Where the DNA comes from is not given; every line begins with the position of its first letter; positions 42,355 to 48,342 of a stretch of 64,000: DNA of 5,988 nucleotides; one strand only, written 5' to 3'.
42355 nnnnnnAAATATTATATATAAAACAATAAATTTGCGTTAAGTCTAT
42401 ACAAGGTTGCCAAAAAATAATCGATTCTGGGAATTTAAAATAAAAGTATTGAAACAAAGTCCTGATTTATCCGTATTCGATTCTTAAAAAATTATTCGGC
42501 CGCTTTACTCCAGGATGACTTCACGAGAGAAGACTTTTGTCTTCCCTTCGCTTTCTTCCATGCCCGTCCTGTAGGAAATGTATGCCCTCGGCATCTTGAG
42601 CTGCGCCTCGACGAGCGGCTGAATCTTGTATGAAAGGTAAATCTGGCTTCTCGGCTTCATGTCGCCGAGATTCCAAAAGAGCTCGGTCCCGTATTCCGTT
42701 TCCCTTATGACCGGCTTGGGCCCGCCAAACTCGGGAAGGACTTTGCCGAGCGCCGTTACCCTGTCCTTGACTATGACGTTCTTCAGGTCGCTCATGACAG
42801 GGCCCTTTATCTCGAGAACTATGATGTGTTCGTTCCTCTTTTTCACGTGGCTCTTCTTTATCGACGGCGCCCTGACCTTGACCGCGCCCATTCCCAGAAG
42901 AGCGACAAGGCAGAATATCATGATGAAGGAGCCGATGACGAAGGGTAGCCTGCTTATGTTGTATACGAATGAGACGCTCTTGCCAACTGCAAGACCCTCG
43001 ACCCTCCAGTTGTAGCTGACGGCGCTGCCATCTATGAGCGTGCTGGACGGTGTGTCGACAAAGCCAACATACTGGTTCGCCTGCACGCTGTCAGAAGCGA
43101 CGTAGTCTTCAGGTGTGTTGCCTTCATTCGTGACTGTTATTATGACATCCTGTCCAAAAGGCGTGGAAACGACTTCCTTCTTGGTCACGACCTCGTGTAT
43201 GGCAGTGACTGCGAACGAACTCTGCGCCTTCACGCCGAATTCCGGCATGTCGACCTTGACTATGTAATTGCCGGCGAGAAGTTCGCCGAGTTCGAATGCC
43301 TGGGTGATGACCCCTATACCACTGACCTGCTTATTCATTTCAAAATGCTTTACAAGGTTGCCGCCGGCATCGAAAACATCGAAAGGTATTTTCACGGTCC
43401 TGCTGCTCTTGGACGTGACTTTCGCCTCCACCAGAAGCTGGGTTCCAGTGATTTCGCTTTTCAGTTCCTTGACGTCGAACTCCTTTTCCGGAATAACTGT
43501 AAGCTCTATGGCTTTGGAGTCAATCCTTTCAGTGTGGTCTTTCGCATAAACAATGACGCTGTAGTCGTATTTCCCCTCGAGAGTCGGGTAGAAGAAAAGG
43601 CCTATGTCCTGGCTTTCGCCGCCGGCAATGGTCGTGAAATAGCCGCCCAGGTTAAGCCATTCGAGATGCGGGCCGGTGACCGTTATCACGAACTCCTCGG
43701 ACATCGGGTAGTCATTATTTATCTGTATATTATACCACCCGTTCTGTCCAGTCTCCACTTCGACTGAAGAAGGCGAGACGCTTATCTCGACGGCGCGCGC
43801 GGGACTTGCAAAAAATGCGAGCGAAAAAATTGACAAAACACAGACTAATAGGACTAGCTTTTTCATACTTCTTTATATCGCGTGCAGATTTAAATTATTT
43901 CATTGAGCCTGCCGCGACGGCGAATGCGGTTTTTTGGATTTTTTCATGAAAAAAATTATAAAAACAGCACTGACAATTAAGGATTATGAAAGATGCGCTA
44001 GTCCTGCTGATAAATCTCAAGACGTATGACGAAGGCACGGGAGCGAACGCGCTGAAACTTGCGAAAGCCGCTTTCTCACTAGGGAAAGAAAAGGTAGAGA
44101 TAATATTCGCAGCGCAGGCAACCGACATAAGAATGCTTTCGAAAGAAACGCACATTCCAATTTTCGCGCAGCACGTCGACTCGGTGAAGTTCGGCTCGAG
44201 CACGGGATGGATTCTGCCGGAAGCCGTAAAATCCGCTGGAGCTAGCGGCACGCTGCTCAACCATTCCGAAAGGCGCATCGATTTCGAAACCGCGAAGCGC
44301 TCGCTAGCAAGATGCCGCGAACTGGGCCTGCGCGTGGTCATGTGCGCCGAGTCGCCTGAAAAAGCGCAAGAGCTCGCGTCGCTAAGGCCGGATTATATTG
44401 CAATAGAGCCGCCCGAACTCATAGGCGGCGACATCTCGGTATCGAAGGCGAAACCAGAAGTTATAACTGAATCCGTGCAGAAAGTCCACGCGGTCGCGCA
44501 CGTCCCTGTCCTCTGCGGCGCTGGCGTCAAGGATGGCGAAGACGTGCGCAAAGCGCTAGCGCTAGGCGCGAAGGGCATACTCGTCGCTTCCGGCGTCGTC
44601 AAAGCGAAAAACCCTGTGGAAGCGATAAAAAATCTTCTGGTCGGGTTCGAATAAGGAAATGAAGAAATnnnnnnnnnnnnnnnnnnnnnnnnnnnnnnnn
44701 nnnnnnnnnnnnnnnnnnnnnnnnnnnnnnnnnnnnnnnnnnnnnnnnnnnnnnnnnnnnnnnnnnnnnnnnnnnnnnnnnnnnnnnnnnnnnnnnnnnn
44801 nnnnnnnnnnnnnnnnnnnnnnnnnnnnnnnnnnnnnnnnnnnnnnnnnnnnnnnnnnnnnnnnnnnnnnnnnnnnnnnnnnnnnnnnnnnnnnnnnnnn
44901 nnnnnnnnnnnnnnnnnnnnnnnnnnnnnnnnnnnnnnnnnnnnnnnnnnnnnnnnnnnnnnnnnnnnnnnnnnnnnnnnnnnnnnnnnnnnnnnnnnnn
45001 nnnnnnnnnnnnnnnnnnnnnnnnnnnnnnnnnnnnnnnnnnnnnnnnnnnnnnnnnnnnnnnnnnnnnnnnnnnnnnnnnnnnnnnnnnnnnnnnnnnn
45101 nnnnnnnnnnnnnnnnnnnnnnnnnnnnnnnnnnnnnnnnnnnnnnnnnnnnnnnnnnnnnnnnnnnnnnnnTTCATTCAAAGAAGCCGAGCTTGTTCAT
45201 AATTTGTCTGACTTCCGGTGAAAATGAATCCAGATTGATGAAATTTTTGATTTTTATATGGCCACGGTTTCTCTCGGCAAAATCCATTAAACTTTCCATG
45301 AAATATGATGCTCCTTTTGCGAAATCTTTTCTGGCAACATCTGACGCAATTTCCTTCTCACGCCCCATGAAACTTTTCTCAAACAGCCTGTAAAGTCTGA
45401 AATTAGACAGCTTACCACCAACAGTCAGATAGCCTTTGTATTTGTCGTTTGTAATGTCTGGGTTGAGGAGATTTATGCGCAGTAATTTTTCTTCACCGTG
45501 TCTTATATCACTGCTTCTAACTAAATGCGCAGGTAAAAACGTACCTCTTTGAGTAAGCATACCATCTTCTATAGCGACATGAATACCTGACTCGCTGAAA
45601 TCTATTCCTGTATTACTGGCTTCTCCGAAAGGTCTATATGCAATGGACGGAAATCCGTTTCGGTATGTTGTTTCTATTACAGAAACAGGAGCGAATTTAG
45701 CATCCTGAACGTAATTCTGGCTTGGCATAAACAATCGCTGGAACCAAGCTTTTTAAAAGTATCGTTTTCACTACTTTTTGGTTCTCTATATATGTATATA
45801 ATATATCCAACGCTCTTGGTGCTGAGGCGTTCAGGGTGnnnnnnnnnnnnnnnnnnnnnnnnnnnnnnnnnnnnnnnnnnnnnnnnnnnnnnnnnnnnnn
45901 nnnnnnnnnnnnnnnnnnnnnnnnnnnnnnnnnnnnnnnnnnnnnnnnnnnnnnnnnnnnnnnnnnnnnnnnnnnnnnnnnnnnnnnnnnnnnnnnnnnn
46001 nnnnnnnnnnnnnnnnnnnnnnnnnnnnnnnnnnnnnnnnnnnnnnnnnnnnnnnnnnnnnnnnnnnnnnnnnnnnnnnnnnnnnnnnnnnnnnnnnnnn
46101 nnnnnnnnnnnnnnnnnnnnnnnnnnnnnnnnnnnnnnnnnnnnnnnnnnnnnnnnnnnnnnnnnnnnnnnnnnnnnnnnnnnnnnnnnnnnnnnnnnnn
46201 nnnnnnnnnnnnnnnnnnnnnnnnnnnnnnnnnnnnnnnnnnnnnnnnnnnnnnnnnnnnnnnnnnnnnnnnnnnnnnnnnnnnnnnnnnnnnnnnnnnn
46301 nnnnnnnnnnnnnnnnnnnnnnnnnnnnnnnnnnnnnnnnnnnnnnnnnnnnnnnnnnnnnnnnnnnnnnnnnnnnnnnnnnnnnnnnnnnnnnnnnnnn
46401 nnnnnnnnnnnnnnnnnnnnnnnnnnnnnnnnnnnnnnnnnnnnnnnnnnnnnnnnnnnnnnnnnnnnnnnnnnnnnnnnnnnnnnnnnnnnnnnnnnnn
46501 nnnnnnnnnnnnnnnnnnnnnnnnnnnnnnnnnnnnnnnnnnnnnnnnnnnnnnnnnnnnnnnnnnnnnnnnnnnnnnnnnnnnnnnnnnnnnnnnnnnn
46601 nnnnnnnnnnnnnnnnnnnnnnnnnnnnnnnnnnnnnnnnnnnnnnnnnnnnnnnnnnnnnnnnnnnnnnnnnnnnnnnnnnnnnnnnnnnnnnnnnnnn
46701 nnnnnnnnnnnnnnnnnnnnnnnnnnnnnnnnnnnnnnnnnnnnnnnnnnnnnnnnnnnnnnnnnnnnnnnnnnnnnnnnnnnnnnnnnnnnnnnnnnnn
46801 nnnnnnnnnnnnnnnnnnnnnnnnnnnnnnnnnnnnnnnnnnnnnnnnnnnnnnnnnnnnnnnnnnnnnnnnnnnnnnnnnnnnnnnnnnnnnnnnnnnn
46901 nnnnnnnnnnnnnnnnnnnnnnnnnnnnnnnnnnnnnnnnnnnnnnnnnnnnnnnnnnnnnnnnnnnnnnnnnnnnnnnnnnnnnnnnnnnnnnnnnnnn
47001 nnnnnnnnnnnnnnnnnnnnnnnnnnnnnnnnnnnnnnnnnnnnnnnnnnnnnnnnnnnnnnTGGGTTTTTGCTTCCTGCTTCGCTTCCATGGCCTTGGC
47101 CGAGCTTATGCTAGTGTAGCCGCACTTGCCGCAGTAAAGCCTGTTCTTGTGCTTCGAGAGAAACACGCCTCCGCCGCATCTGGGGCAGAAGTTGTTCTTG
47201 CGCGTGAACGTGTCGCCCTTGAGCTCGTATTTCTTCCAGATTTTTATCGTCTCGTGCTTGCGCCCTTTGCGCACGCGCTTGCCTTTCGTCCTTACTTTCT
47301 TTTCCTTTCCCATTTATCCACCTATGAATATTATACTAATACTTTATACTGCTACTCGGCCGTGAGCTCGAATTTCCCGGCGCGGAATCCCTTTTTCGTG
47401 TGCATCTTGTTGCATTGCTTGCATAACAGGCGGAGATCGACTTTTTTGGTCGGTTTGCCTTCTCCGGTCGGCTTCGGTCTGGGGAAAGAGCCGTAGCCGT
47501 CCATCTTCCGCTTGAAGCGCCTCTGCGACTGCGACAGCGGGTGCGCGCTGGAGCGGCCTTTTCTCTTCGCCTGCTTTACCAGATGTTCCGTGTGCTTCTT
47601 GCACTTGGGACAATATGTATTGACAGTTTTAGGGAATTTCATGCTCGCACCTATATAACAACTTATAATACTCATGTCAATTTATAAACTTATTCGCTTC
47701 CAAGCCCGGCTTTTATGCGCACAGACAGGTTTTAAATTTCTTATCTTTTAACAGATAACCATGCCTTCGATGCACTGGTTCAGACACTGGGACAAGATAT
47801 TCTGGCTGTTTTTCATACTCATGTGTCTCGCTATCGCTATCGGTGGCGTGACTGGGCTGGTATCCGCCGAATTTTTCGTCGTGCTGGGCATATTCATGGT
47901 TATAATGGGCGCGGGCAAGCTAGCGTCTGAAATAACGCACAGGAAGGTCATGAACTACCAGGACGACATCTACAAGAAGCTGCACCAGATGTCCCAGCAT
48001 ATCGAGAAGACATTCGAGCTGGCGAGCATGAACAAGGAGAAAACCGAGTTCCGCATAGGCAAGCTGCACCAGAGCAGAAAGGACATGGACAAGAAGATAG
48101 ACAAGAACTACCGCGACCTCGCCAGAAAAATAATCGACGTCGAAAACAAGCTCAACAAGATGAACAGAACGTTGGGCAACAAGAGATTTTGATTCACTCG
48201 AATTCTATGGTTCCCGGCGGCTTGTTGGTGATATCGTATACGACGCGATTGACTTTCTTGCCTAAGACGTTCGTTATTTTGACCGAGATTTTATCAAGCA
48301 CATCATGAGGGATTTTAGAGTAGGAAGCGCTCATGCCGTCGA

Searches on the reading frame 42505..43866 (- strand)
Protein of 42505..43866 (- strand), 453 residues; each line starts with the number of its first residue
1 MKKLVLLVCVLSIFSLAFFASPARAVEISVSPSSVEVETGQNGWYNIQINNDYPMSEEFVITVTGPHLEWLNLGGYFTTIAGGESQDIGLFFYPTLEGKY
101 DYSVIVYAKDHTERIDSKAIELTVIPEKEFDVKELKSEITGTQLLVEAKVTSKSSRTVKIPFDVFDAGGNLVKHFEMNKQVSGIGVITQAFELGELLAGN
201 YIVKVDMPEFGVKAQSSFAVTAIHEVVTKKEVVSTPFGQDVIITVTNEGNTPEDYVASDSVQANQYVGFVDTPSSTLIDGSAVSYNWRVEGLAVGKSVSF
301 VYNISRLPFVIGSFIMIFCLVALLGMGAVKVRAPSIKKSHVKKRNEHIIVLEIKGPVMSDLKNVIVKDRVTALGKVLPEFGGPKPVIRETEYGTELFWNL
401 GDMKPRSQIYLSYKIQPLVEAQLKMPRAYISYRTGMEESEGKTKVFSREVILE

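Call 16: search_protein_families(library=pfam, proteins=[window:42505-43866:-], max_evalue=0.01)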
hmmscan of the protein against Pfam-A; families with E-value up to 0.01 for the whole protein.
window:42505-43866:- (453 aa): 1 family
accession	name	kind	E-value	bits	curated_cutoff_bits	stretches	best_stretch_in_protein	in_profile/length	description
PF02683.22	DsbD_TM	-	0.0018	18.1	27.1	1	276-366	50-139/219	Cytochrome C biogenesis protein transmembrane domain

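Call 43: search_solved_structures(query=window:42505-43866:-, max_evalue=1)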
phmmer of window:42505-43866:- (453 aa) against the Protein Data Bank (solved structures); distinct sequences matched with E-value up to 1: 0.

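Call 52: find_encoding_contigs(protein=window:42505-43866:-, flank=1000, max_places=4)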
Protein window:42505-43866:- (453 aa): 1 contig read that carries it; 1 place shown.
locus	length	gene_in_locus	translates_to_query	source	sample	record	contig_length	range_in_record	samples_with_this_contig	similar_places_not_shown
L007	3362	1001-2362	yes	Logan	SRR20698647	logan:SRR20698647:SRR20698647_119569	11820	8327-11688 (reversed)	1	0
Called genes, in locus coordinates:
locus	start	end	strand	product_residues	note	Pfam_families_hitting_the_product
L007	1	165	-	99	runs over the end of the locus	?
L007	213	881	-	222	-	PF00121:TIM, PF03060:NMO (weak), PF00290:Trp_syntA (weak), PF00977:His_biosynth (weak), PF01070:FMN_dh (weak), PF05690:ThiG (weak)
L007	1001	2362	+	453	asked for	-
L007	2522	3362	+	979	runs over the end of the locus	PF16158:N_BRCA1_IG (weak), PF13472:Lipase_GDSL_2 (weak)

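Call 63: find_related_loci(query=window:42505-43866:-, collection=metagenome_contigs, flank=8000)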
Query window:42505-43866:- (453 aa) in metagenome_contigs; peptide patterns used: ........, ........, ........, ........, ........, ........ (x = any residue, [..] = any of these).
82 stretches matched a pattern; 5 encode a relative of the query (tblastn E <= 1e-3); 5 distinct loci.
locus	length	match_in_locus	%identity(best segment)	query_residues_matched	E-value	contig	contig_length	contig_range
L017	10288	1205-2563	91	1-453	0e+0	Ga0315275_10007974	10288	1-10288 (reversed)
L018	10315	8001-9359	72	1-453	0e+0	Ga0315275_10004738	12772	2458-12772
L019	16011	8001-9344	56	1-453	2e-176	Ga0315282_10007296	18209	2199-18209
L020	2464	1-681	68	224-453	8e-111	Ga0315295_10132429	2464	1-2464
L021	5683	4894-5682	47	1-265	1e-82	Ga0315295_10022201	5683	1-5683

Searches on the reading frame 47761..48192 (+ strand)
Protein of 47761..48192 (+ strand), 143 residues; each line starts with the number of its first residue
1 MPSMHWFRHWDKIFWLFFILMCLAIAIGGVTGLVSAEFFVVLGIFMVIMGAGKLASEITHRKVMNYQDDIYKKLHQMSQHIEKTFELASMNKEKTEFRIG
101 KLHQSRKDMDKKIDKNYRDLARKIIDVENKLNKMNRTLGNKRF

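Call 42: search_protein_families(library=pfam, proteins=[window:47761-48192:+], max_evalue=0.01)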
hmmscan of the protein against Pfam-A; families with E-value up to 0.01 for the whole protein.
window:47761-48192:+ (143 aa): 1 family
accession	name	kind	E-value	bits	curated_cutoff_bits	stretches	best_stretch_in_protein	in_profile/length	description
PF16360.10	GTP-bdg_M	-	0.0013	19.7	29.5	0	105-137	39-71/79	GTP-binding GTPase Middle Region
